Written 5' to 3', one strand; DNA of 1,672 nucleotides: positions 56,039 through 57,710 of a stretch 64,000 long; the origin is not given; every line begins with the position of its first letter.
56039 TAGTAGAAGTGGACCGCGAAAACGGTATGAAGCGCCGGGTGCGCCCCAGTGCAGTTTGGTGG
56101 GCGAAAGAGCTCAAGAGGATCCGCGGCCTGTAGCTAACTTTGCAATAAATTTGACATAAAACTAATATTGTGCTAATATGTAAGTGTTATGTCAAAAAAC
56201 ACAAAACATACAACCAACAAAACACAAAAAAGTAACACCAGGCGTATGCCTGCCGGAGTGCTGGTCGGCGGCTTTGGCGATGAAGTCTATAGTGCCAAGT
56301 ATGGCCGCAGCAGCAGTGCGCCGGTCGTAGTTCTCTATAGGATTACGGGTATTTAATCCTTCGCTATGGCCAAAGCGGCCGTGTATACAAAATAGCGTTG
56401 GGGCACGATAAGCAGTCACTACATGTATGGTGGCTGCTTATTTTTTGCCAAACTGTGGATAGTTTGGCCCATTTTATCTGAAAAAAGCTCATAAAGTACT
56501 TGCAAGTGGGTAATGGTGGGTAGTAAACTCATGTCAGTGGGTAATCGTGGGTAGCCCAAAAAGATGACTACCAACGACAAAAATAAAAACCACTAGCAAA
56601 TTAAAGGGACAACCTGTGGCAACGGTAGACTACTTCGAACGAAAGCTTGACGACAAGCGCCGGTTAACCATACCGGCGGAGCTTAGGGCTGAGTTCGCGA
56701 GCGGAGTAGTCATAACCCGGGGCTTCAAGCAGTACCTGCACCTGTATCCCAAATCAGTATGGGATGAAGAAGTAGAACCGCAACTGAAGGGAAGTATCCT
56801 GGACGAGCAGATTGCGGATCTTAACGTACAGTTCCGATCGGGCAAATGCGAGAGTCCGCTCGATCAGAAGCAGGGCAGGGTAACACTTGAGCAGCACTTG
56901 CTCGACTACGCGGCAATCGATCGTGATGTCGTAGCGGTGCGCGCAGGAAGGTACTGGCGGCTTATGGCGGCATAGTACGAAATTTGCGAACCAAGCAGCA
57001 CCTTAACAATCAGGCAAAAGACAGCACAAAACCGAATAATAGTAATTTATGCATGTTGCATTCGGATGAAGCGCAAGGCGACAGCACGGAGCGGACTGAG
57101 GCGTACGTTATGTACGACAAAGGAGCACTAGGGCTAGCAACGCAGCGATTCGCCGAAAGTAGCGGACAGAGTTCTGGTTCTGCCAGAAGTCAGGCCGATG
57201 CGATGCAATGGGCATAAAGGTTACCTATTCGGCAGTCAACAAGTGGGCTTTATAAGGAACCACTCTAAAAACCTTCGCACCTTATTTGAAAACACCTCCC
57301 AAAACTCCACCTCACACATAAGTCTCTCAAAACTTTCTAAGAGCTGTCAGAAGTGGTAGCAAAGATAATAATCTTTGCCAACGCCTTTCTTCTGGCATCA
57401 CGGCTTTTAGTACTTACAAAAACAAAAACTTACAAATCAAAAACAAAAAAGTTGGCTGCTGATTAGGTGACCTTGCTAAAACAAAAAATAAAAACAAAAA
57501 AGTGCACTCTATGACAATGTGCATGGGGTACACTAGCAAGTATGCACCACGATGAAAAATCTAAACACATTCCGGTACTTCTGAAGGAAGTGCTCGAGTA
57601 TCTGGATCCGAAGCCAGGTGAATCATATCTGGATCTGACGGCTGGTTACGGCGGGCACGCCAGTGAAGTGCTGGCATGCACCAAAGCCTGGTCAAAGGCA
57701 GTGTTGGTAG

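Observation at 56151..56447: Leaderless 55-aa ORF bracketed by a consensus promoter and a strong terminator, missed by the ORF track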

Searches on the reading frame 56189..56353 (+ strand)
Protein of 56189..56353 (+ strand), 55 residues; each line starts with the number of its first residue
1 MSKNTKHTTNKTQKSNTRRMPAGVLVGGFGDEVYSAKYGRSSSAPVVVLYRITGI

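Call 9: find_homologous_proteins(query=window:56189-56353:+, max_evalue=10)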
Query seq(55 aa) (55 aa): 1 proteins with E <= 10 among 1 candidates.
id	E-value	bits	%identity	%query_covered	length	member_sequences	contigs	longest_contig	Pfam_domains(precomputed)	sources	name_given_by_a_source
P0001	4.1e-14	69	100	65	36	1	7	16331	-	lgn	-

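Call 20: find_encoding_contigs(protein=P0001, flank=2500, max_places=10)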
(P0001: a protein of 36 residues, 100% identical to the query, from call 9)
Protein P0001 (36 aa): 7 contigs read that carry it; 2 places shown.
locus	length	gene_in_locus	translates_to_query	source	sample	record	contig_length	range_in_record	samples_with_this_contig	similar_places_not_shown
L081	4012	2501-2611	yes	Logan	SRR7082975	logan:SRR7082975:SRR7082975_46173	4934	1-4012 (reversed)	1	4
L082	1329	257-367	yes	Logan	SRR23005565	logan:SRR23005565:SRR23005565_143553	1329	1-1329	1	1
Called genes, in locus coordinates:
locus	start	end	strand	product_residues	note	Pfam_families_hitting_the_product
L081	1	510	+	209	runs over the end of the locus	PF01936:NYN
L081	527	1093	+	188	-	PF00293:NUDIX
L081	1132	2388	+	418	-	PF00232:Glyco_hydro_1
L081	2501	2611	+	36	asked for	-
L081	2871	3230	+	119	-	PF02381:MraZ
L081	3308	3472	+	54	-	-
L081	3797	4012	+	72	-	?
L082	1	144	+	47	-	?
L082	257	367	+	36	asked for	-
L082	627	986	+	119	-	PF02381:MraZ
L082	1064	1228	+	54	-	-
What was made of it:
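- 56246..56248 (+): Internal in-frame ATG (Met20). This is the alternative start used by automatic gene callers, giving a 36-aa product. It lies inside a small hairpin, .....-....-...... P0001 is exactly residues 20-55 (calls 9, 20).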

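Call 30: search_protein_families(library=pfam, max_evalue=1, proteins=[window:56189-56353:+])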
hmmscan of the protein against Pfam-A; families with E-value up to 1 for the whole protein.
seq(55 aa): 0 families
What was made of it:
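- Tried and rejected: Pfam found nothing (call 30).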

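Call 32: search_protein_representatives(protein=window:56189-56353:+)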
Query: 55 residues. Proteins with E-value up to 0.001 (for the whole library): 1; up to 1e-10: 1; up to 1e-30: 0. The best 1 are listed.
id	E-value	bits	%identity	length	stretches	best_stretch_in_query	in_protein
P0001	1.3e-14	68.8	100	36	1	20-55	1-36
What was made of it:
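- On Leaderless protein-coding transcript: No relative exists in which to test conservation (calls 9, 32).
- No homologue of the ORF exists in 5.8e9 clusters or 1.84e9 representatives (calls 9, 32).
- Tried and rejected: A word-indexed search of 5.8e9 proteins and a full HMMER search of 1.84e9 representatives found only the same-species 36-aa call (calls 9, 32).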

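Call 64: predict_structure(protein=window:56189-56353:+)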
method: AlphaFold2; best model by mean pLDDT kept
length: 55 residues; sequences in the alignment: 1
mean_pLDDT: 55.7   pTM: 0.15
mean pLDDT of the five models: 55.7, 55.5, 54.2, 54.2, 53.3
residues with pLDDT >= 90: 0; 70-90: 3; 50-70: 43; < 50: 9
segments of 3 or more residues with pLDDT < 50: none
pLDDT, mean of each block of 10 residues (from residue 1): 59 65 55 52 50 52
secondary structure, 60 per line:
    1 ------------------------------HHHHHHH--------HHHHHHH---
elements in order: H31-37 H46-52
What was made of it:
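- There is no domain (call 30) and no confident fold (pLDDT 55.7, single sequence, weak test; call 64).
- Tried and rejected: Structure prediction from a single sequence gave pLDDT 55.7, which is uninformative (call 64).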

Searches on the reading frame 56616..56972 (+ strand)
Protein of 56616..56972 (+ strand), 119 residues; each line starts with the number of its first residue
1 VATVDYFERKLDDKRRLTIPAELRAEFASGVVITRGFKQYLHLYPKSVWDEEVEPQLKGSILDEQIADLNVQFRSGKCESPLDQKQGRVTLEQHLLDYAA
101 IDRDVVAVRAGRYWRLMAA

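Call 8: find_related_loci(query=window:56616-56972:+, collection=genome_contigs, flank=3000)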
Query window:56616-56972:+ (119 aa) in genome_contigs; peptide patterns used: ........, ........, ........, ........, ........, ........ (x = any residue, [..] = any of these).
600 stretches matched a pattern (row limit reached: there are more); 147 encode a relative of the query (tblastn E <= 1e-3); the best 80 are kept; 80 distinct loci.
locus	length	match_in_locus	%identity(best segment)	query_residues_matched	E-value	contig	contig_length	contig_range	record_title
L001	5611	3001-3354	84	1-118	9e-68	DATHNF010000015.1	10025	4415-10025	MAG TPA_asm: Verrucomicrobiia bacterium isolate SMAG_U12651 k141_1078764, whole genome shotgun sequence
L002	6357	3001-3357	85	1-119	8e-68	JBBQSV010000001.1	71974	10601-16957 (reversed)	MAG: Candidatus Saccharimonadales bacterium isolate Co_metawrap_1778 Cmw_1778_k141_26174140_length_71974_cov_9.0000, who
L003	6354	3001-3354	85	1-118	1e-67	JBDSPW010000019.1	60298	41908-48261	MAG: Candidatus Saccharimonadales bacterium isolate cluster1_bin.472 k127_15766807, whole genome shotgun sequence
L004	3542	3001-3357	83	1-119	1e-67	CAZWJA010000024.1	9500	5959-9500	MAG TPA_asm: uncultured Candidatus Saccharibacteria bacterium isolate SRP192515_co2_169 genome assembly, contig: NODE_61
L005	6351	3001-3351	84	3-119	2e-67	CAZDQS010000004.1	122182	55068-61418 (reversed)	MAG TPA_asm: uncultured Candidatus Saccharibacteria bacterium isolate SRP144015_co1_47 genome assembly, contig: NODE_82_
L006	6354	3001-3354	83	1-118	6e-67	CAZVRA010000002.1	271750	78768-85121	MAG TPA_asm: uncultured Candidatus Saccharibacteria bacterium isolate SRP170004_co1_546 genome assembly, contig: NODE_38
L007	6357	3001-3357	81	1-119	1e-65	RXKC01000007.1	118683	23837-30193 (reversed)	MAG: Candidatus Saccharibacteria bacterium isolate AWTP1-31 sample_9_scaffold_12, whole genome shotgun sequence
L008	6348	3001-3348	83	1-116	2e-65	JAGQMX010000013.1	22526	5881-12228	MAG: Candidatus Saccharibacteria bacterium isolate HKST-UBA53 2011-04-20_1_(paired)_contig_68471, whole genome shotgun s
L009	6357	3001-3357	82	1-119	2e-65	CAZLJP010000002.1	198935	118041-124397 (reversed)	MAG TPA_asm: uncultured Candidatus Saccharibacteria bacterium isolate SRP193066_co1_131 genome assembly, contig: NODE_96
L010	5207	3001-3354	81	1-118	5e-65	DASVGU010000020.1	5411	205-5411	MAG TPA_asm: Candidatus Saccharimonadales bacterium isolate SMAG_U2123 k141_975757, whole genome shotgun sequence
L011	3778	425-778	82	1-118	4e-65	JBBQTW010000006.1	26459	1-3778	MAG: Candidatus Saccharimonadales bacterium isolate Co_metawrap_1863 Cmw_1863_k141_12755329_length_26459_cov_9.0000, who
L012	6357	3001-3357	81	1-119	3e-65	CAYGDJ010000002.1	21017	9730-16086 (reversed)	MAG TPA_asm: uncultured Candidatus Saccharibacteria bacterium isolate ERP113451_co3_423 genome assembly, contig: NODE_18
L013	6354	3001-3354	82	1-118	7e-65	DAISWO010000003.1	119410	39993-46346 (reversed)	MAG TPA_asm: Candidatus Saccharibacteria bacterium isolate CTOTU2455 NODE_68_length_119410_cov_6.223920, whole genome sh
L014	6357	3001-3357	82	1-119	6e-65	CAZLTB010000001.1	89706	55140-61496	MAG TPA_asm: uncultured Candidatus Saccharibacteria bacterium isolate SRP200132_co1_495 genome assembly, contig: NODE_29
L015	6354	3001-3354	79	1-118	1e-64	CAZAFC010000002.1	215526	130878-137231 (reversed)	MAG TPA_asm: uncultured Candidatus Saccharibacteria bacterium isolate SRP200132_co1_536 genome assembly, contig: NODE_47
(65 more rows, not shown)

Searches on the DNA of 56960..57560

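Call 67: search_rna_families(source=window, start=56960, end=57560, threshold=evalue, max_evalue=10, show_alignments=2)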
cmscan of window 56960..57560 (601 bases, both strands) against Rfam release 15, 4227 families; matches with E-value up to 10: 5.
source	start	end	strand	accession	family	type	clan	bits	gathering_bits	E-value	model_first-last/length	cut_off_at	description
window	57520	57551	-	RF01083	UPD-PK2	Cis-reg;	-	21.4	32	0.21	1-21/21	no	Pseudoknot of upstream pseudoknot domain (UPD) of the 3'UTR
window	57321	57379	-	RF00345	snoR1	Gene; snRNA; snoRNA; CD-box;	CL00066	15.6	49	1.9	1-93/93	no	Small nucleolar RNA snoR1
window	57343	57400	+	RF04252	mir-8186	Gene; miRNA;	-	15.5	80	2.7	1-61/61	no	mir-8186 microRNA precursor family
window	57342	57399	-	RF04252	mir-8186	Gene; miRNA;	-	15.3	80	3.1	1-61/61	no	mir-8186 microRNA precursor family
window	57458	57482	+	RF02089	CLRN1-AS1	Gene; lncRNA;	-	11.2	48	3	55-79/79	no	CLRN1 antisense RNA 1 conserved region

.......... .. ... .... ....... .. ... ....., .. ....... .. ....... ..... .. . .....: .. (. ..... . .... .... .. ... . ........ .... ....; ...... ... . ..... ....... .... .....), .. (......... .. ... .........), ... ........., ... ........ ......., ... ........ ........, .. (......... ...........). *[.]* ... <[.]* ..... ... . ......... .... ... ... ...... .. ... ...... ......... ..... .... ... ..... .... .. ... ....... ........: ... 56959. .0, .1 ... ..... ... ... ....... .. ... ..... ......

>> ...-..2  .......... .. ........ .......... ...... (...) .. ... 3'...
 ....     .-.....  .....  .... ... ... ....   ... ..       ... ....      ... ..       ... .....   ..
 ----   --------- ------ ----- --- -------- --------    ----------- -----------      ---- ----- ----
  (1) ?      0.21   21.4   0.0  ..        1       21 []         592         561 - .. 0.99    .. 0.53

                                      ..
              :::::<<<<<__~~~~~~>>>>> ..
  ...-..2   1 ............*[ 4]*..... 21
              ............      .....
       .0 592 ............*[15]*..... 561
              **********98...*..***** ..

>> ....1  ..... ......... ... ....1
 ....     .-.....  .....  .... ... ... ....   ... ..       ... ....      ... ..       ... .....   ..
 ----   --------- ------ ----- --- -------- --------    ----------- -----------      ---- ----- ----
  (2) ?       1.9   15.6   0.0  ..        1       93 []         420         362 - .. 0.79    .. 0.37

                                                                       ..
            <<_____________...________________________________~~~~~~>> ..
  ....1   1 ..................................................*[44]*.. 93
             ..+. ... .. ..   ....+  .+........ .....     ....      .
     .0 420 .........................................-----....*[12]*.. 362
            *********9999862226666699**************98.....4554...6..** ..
